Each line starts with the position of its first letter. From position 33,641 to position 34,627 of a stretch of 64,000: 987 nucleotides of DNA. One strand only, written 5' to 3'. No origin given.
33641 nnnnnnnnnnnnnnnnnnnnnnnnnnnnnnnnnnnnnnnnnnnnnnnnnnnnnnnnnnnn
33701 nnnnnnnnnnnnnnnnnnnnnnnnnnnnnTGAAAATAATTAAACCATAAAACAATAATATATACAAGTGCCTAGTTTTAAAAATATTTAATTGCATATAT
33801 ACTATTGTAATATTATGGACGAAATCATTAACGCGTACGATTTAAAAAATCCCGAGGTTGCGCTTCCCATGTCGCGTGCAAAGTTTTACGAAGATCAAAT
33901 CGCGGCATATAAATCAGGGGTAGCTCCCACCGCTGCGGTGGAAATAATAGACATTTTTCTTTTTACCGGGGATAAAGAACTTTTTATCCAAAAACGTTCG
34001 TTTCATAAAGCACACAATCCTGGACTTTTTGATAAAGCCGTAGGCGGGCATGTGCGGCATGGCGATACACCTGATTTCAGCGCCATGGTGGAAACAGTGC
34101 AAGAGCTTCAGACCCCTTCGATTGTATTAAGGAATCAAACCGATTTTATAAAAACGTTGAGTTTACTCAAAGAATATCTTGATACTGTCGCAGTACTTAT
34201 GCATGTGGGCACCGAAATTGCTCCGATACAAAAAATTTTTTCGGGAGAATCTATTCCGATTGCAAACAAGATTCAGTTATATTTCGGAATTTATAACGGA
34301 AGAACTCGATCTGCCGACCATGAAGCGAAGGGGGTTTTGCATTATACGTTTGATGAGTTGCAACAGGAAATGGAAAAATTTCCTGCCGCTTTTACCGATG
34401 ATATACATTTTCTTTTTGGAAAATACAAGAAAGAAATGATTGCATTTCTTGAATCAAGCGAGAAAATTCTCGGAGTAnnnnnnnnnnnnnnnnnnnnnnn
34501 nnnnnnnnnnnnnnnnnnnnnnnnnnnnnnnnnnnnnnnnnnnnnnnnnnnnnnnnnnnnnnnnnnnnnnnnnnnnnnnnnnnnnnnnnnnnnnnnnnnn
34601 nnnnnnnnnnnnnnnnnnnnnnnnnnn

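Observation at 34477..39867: Two paralogous large Cys-rich multi-zinc-ribbon proteins flanking cutA-pepA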

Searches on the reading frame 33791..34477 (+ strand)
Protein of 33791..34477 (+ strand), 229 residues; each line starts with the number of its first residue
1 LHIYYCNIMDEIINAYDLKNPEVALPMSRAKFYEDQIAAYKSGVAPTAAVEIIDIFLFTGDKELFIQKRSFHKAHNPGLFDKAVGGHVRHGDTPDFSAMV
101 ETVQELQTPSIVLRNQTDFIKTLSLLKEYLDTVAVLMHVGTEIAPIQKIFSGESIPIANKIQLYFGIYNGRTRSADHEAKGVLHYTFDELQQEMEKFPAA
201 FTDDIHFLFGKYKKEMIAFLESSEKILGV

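Call 4: search_protein_families(library=pfam, proteins=[window:33791-34477:+], max_evalue=1)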
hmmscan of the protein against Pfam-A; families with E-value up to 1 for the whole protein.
window:33791-34477:+ (229 aa): 1 family
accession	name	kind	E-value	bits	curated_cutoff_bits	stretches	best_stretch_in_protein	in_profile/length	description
PF00293.34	NUDIX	-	0.0005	20.5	21.1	1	54-111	7-58/134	NUDIX domain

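Call 47: search_protein_families(library=padloc, proteins=[window:33791-34477:+], max_evalue=0.01)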
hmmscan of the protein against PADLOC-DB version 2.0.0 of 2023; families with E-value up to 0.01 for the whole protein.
window:33791-34477:+ (229 aa): 0 families

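Call 49: search_protein_families(library=ncbifam, proteins=[window:33791-34477:+], max_evalue=0.01)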
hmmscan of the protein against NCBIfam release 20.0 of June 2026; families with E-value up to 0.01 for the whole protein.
window:33791-34477:+ (229 aa): 3 families
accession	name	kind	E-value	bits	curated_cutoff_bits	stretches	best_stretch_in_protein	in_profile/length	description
NF002995.0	PRK03759.1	equivalog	4.1e-05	23.3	127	1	55-107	40-92/185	isopentenyl-diphosphate Delta-isomerase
TIGR02150.1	IPP_isom_1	equivalog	0.00039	20.3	105.8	1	54-108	31-84/159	isopentenyl-diphosphate delta-isomerase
NF011922.0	PRK15393.1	equivalog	0.0017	18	152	1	58-119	46-107/182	NUDIX hydrolase YfcD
